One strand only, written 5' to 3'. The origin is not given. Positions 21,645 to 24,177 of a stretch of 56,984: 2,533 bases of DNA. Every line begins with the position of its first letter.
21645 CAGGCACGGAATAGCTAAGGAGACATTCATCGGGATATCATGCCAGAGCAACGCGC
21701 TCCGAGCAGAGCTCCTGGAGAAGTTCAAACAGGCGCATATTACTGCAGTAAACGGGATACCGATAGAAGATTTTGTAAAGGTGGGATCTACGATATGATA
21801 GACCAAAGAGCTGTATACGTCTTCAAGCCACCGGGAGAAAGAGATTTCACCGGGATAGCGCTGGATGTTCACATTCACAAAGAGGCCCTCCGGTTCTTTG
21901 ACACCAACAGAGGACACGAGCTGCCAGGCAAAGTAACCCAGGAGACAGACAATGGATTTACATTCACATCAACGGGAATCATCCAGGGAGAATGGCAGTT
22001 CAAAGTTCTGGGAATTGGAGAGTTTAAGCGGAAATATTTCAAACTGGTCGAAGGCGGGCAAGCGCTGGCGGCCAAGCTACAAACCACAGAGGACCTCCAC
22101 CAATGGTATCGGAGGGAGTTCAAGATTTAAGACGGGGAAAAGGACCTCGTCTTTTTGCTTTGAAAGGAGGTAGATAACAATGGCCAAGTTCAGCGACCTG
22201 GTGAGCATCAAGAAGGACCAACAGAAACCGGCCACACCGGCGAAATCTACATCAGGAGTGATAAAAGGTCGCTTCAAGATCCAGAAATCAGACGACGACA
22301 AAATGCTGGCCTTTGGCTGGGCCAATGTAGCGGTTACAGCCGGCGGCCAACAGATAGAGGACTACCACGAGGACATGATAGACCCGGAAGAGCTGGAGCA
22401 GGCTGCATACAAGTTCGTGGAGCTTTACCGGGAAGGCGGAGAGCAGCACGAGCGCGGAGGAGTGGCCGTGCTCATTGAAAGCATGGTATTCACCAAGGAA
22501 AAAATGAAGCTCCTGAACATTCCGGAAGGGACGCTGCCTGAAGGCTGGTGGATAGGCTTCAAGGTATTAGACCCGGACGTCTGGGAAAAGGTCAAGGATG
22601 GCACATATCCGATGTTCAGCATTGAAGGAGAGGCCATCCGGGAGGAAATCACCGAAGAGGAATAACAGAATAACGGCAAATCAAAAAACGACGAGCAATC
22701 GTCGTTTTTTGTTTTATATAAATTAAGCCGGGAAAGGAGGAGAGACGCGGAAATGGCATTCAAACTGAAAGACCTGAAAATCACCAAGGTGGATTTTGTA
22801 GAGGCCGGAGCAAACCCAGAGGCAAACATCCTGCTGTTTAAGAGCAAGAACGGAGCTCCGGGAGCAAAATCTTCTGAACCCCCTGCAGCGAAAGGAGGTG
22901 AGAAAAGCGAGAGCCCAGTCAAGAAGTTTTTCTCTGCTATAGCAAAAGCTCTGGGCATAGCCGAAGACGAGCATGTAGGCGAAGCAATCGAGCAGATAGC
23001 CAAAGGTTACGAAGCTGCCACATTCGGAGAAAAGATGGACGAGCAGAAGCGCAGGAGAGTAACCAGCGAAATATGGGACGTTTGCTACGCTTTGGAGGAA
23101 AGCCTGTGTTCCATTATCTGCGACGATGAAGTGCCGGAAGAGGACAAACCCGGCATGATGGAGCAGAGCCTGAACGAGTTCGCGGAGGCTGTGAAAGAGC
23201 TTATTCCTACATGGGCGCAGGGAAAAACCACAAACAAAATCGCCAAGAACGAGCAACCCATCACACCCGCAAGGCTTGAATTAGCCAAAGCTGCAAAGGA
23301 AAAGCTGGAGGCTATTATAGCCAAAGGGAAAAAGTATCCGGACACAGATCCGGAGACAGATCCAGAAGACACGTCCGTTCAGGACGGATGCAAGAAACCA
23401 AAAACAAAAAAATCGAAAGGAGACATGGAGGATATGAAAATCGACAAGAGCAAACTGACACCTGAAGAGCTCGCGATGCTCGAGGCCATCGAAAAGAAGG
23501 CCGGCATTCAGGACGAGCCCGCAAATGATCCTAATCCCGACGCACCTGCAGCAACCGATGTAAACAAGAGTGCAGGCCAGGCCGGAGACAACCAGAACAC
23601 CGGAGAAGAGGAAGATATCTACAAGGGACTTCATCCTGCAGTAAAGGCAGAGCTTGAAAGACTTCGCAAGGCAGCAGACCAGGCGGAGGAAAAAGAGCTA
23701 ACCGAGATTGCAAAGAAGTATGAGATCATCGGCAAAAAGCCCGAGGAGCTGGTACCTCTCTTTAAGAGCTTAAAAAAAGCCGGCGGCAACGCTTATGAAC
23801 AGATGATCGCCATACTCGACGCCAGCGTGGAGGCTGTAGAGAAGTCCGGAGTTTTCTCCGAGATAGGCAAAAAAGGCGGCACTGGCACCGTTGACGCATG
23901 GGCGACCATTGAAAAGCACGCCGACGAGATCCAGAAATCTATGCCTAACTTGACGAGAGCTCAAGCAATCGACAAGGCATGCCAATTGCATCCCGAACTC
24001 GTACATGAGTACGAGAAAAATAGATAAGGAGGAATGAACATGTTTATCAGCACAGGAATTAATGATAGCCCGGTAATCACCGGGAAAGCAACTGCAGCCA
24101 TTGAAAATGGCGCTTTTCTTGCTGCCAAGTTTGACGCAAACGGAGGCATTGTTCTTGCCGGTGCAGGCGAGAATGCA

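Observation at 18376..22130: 1140-aa MuF-fusion (polyvalent) virion protein with a kinase-like module, an unassigned C-terminal domain and a translationally coupled small ORF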

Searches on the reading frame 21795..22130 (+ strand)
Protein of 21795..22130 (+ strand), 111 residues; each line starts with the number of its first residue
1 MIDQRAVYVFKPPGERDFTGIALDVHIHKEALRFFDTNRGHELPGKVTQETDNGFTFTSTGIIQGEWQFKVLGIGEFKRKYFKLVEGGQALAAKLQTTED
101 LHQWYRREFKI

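Call 3: search_protein_families(library=pfam, proteins=[window:21795-22130:+], max_evalue=1)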
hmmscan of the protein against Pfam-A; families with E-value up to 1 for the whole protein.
window:21795-22130:+ (111 aa): 1 family
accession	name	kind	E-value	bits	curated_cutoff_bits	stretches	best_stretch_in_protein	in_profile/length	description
PF22058.2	X25_BaPul_like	-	0.14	12.7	27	1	48-105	28-80/87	Pullulanase X25 domain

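Call 4: search_protein_families(library=phrogs, proteins=[window:21795-22130:+], max_evalue=0.01)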
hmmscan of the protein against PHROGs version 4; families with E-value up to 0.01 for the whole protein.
window:21795-22130:+ (111 aa): 0 families

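Call 6: search_protein_families(library=ncbifam, proteins=[window:21795-22130:+], max_evalue=1)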
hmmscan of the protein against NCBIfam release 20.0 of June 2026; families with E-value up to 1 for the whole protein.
window:21795-22130:+ (111 aa): 0 families

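Call 14: find_homologous_proteins(query=window:21795-22127:+, max_evalue=0.001)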
Query window:21795-22127:+ (111 aa): 37 proteins with E <= 0.001 among 40 candidates.
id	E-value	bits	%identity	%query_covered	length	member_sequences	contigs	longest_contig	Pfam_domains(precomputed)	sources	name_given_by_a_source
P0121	1.9e-67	242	96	100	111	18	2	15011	-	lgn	-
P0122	2.0e-66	239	95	100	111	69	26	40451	-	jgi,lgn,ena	jgi:hypothetical protein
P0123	2.9e-66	238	95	100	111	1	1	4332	-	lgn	-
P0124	1.7e-57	210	83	100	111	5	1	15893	-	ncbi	-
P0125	3.8e-57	209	83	100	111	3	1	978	-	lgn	-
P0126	7.6e-57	208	81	100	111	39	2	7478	-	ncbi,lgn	-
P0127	1.3e-55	204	82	100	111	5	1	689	-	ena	-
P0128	1.6e-55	204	82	100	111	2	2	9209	-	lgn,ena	-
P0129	2.4e-55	203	80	100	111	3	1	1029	-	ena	-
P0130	8.5e-55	202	78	100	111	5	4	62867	-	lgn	-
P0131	6.8e-54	199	80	100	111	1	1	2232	-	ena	-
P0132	2.7e-53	197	77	100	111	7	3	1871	-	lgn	-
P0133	5.1e-53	196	76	100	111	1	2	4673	-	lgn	-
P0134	1.1e-52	195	86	96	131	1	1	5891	-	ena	-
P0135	1.4e-51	191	75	99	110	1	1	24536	-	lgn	-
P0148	1.5e-47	178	71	99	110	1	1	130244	-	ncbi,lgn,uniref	ncbi:hypothetical protein V6B95_07780 [Thermoanaerobacterium saccharolyticum]|uniref:hypothetical pr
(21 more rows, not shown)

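Call 54: search_protein_families(library=padloc, proteins=[window:21795-22130:+], max_evalue=10)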
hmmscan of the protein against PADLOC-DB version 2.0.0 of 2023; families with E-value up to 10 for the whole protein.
window:21795-22130:+ (111 aa): 0 families

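Call 69: find_homologous_proteins(query=A3, max_evalue=0.01)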
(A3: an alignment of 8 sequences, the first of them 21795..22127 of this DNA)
Query A3 (8 sequences) (111 aa, profile of the alignment): 367 proteins with E <= 0.01 among 575 candidates; the best 120 are listed.
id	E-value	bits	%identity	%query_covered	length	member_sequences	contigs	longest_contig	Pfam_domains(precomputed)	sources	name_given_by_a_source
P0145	2.7e-49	184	72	100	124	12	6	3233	-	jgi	-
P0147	2.6e-48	180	72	99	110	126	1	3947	-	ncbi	-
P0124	2.8e-48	180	83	100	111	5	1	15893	-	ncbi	-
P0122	3.4e-48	180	95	100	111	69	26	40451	-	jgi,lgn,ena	jgi:hypothetical protein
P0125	4.6e-48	180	83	100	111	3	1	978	-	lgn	-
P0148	5.1e-48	180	71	99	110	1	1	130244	-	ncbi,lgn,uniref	ncbi:hypothetical protein V6B95_07780 [Thermoanaerobacterium saccharolyticum]|uniref:hypothetical pr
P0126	9.4e-48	179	81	100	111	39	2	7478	-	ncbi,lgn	-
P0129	9.6e-48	179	80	100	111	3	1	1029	-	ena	-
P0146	9.8e-48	179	71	100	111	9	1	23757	-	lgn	-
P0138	1.4e-47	178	77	100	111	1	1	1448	-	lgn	-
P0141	5.8e-47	176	73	100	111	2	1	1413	-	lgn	-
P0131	7.0e-47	176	80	100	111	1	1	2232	-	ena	-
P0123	7.4e-47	176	95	100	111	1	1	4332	-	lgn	-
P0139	9.9e-47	175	74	100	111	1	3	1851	-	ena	-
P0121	1.0e-46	175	96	100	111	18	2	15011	-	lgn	-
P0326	1.3e-37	146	62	99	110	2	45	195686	-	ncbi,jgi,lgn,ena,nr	ncbi:MAG: hypothetical protein KBA08_06180 [Firmicutes bacterium]|nr:hypothetical protein [Bacillota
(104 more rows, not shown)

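Call 83: find_related_loci(query=window:21795-22127:+, collection=viral_contigs, flank=5000)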
Query window:21795-22127:+ (111 aa) in viral_contigs; peptide patterns used: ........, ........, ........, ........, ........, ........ (x = any residue, [..] = any of these).
25 stretches matched a pattern; 21 encode a relative of the query (tblastn E <= 1e-3); 21 distinct loci.
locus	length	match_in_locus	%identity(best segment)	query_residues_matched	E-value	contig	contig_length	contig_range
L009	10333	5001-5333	100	1-111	2e-73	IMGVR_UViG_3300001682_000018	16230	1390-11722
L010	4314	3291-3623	99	1-111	6e-73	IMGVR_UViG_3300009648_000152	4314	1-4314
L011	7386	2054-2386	99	1-111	6e-73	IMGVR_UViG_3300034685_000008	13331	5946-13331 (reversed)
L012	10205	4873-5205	98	1-111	2e-72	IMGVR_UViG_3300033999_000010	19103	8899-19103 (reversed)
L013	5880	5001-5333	98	1-111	2e-72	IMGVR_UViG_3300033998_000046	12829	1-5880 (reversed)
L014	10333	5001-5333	96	1-111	7e-72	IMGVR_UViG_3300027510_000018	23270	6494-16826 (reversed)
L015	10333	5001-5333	96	1-111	2e-71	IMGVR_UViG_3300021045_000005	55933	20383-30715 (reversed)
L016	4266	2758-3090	95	1-111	3e-71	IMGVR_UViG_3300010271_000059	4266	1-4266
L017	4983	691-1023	96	1-111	7e-71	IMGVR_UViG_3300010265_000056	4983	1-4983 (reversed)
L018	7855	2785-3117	94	1-111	1e-69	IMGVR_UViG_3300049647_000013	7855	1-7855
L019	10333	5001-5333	94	1-111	1e-69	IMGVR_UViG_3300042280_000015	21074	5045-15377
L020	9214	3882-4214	94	1-111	1e-69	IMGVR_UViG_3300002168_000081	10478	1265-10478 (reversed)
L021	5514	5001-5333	72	1-111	4e-54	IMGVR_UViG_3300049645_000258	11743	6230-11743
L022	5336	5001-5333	71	1-111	2e-53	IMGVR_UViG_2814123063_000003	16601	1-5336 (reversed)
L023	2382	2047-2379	71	1-111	1e-53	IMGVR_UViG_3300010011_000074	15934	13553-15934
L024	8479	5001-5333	72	1-111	3e-53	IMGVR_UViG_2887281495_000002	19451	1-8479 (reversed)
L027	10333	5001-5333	68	1-111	3e-51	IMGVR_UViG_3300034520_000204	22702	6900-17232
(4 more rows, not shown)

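Call 86: search_protein_families(library=pfam, proteins=[L024:3182-4153:+, L024:4365-4853:+, L024:5666-5965:+, L024:6233-8479:+, L027:5615-6031:+, L027:6783-7205:+, L027:8285-9208:+, L027:9105-10055:+, L027:2264-2638:+, L021:2616-3092:+], max_evalue=0.01)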
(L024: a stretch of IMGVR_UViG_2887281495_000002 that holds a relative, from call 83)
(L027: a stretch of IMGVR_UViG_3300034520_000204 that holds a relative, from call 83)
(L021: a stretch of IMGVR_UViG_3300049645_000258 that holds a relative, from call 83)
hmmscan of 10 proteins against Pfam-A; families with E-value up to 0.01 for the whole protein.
L024:3182-4153:+ (324 aa): 2 families
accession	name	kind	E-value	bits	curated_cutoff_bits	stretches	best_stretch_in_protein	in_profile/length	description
PF07505.17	DUF5131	-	4e-41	141.6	28.9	1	13-252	2-217/243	Protein of unknown function (DUF5131)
PF04055.27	Radical_SAM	-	0.0059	17.2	29.5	0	23-46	2-20/166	Radical SAM superfamily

L024:4365-4853:+ (163 aa): 0 families

L024:5666-5965:+ (100 aa): 1 family
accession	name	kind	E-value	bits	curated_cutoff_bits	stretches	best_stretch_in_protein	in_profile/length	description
PF02604.26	PhdYeFM_antitox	-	2.7e-12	46.7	29.8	1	8-53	2-47/74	Antitoxin Phd_YefM, type II toxin-antitoxin system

L024:6233-8479:+ (748 aa): 25 families
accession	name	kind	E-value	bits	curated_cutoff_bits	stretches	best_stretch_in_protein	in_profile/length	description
PF13245.12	AAA_19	-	9.6e-48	162.2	25.1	1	344-472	1-133/134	AAA domain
PF13604.12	AAA_30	-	5.6e-44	150.6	27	1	341-513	3-171/191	AAA domain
PF14490.11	HHH_RecD2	-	1.1e-36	125.1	27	1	160-249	2-92/92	ATP-dependent RecD2 DNA helicase HHH domain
PF18335.7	SH3_13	-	1.4e-25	89.3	41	1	575-649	1-65/65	ATP-dependent RecD-like DNA helicase SH3 domain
PF23139.1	OB_YrrC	-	2.9e-20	72.4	27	1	22-94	1-76/76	ATP-dependent DNA helicase YrrC, OB-fold domain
PF13538.12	UvrD_C_2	-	4.2e-18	65.4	27.4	1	666-714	1-52/52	UvrD-like helicase C-terminal domain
PF13086.12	AAA_11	-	4.9e-13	49.9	27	1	341-391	3-61/257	AAA domain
PF01443.25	Viral_helicase1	-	1.9e-11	44.7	21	2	661-714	172-227/228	Viral superfamily 1 RNA helicase core domain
PF14520.12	HHH_5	-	3.9e-10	40.5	27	1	109-155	7-53/57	Helix-hairpin-helix domain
PF00270.35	DEAD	-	4.6e-07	30.2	26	1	343-483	3-144/167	DEAD/DEAH box helicase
PF13401.12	AAA_22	-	1e-05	26.3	27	1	353-449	4-104/130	AAA domain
PF05127.21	NAT10_TcmA_helicase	-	1.5e-05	25.4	22.7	1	358-452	1-112/176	RNA cytidine acetyltransferase NAT10/TcmA, helicase domain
PF00437.27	T2SSE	-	2.9e-05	23.3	24.9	1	338-383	124-171/370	Type II/IV secretion system protein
PF13361.12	UvrD_C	-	4.1e-05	23.6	25.6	1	670-713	290-345/350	UvrD-like helicase C-terminal domain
PF05970.20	PIF1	-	5.8e-05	23.2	25.9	1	342-472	4-156/223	PIF1-like helicase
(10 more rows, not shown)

L027:5615-6031:+ (139 aa): 0 families

L027:6783-7205:+ (141 aa): 0 families

L027:8285-9208:+ (308 aa): 1 family
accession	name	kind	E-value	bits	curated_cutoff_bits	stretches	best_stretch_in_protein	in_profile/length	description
PF14297.12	Lin1244_N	-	1.6e-07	32.4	25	1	23-102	15-94/95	Lin1244/Lin1753-like, N-terminal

L027:9105-10055:+ (317 aa): 8 families
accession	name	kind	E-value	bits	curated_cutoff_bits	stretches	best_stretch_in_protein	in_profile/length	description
PF01695.23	IstB_IS21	-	3.1e-20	73.1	24.1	1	169-315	92-231/238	IstB-like ATP binding protein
PF00308.24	Bac_DnaA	-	2.1e-10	41.5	23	1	130-259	5-124/162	Bacterial DnaA ATPAse domain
PF03266.21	NTPase_1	-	1.6e-05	25.3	23.9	1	172-201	2-31/168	NTPase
PF20720.3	nSTAND3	-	0.0002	21.5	27.2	1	171-212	19-60/155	Novel STAND NTPase 3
PF03969.22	AFG1_ATPase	-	0.00029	20.3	27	1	145-241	35-135/361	AFG1-like ATPase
PF00004.35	AAA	-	0.0013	19.6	21.2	1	174-274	3-110/131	ATPase family associated with various cellular activities (AAA)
PF13191.12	AAA_16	-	0.0016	19.4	32.6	1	166-198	21-53/167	AAA ATPase domain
PF00910.28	RNA_helicase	-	0.0076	17.2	21.5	0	173-257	2-75/105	RNA helicase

L027:2264-2638:+ (125 aa): 0 families

L021:2616-3092:+ (159 aa): 0 families

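Call 98: find_encoding_contigs(protein=P0148, flank=10000, max_places=2)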
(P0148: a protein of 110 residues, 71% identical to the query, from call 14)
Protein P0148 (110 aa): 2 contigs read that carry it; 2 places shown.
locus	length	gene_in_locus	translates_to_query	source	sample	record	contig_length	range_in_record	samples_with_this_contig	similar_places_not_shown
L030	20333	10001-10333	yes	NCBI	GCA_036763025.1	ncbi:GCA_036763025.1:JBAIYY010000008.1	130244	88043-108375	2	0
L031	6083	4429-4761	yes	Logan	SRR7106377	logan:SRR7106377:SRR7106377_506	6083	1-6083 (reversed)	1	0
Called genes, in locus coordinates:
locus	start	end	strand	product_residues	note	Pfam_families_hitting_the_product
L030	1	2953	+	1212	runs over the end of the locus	PF20155:TMP_3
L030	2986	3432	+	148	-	-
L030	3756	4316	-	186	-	-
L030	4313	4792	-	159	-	-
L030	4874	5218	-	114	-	PF20020:DUF6431, PF22910:EDR4-like_1st (faint)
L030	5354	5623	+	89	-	-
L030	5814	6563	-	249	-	PF02661:Fic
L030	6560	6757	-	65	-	-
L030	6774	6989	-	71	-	-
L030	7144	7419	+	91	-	-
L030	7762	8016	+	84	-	-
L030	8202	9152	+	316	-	PF07505:DUF5131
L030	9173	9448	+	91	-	-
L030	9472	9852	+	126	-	-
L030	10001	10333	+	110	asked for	-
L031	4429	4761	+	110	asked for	-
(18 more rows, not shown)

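Call 99: find_encoding_contigs(protein=P0326, flank=10000, max_places=2)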
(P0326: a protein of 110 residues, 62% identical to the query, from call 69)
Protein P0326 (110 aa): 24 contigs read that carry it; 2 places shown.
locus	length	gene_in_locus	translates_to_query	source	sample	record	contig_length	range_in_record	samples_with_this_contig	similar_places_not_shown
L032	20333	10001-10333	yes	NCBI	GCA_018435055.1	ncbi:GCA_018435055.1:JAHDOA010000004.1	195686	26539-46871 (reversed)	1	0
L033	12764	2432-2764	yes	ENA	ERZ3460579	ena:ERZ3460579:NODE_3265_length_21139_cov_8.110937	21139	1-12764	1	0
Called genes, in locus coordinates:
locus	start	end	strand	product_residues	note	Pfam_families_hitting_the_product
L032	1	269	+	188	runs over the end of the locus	PF06941:NT5C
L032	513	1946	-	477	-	PF06245:DUF1015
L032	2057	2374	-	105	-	PF03819:MazG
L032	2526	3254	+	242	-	-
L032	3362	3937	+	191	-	PF00156:Pribosyltran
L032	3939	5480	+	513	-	PF00117:GATase, PF07722:Peptidase_C26, PF02540:NAD_synthase (faint), PF06508:QueC (faint), PF00958:GMP_synt_C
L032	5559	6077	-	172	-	PF00589:Phage_integrase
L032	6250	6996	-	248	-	PF04542:Sigma70_r2 (weak)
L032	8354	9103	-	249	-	PF02661:Fic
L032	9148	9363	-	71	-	-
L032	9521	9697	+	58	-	PF12989:DUF3873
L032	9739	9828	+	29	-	-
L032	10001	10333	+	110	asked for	-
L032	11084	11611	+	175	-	PF00731:AIRC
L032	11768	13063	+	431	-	PF00206:Lyase_1, PF10397:ADSL_C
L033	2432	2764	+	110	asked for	-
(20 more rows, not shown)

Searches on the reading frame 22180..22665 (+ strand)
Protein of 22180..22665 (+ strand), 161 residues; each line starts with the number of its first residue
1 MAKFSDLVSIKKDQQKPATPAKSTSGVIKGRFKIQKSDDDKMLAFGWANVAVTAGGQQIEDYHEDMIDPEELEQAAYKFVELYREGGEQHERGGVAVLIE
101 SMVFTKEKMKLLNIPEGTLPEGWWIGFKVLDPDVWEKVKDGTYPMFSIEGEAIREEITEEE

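Call 3: search_protein_families(library=pfam, proteins=[window:22180-22665:+], max_evalue=1)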
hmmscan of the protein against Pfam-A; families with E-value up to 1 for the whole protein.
window:22180-22665:+ (161 aa): 1 family
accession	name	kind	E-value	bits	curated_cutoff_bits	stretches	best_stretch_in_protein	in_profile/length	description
PF14550.11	Peptidase_S78_2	-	1.2e-27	96.8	24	1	32-155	3-125/126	Putative phage serine protease XkdF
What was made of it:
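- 22180..22665 (+): XkdF-type prohead serine protease, the next gene. It could process the fusion protein at its linkers. Pfam Peptidase_S78_2 E=1e-27 (call 3).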

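Call 4: search_protein_families(library=phrogs, proteins=[window:22180-22665:+], max_evalue=0.01)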
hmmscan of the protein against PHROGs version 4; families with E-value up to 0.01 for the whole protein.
window:22180-22665:+ (161 aa): 6 families
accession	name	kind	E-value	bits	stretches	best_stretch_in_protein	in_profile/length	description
phrog_1530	-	other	9e-32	111.8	1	23-160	227-357/379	DNA methyltransferase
phrog_3017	-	head and packaging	2.3e-13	51.2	1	58-160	61-160/402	head maturation protease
phrog_34096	-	head and packaging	6.6e-11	42.6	1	60-149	146-232/412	head maturation protease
phrog_33677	-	head and packaging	1.7e-08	35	1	36-157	149-269/564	head maturation protease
phrog_15223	-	other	9.2e-08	33.3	1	33-157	5-119/199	protease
phrog_13242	-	unknown function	7.7e-05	22.8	1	61-154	333-425/450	-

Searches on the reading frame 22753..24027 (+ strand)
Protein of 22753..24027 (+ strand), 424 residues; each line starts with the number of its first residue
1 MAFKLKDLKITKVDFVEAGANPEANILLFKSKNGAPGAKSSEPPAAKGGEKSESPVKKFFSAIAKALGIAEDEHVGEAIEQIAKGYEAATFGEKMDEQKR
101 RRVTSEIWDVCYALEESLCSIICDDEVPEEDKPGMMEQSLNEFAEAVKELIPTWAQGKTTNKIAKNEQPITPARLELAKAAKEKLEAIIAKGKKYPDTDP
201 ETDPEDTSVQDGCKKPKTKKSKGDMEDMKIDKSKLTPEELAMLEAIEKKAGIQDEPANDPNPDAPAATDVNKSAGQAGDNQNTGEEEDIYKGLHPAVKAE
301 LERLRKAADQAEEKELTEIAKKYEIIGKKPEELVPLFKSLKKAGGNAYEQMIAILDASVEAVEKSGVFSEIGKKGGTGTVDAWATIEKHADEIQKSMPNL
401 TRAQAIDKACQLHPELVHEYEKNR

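Call 4: search_protein_families(library=phrogs, proteins=[window:22753-24027:+], max_evalue=0.01)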
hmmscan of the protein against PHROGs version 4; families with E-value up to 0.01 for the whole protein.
window:22753-24027:+ (424 aa): 2 families
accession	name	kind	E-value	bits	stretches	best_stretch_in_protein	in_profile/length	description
phrog_17741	-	unknown function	3.4e-117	393.1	1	2-423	2-396/397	-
phrog_3017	-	head and packaging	2e-06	28.3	0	84-317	182-384/402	head maturation protease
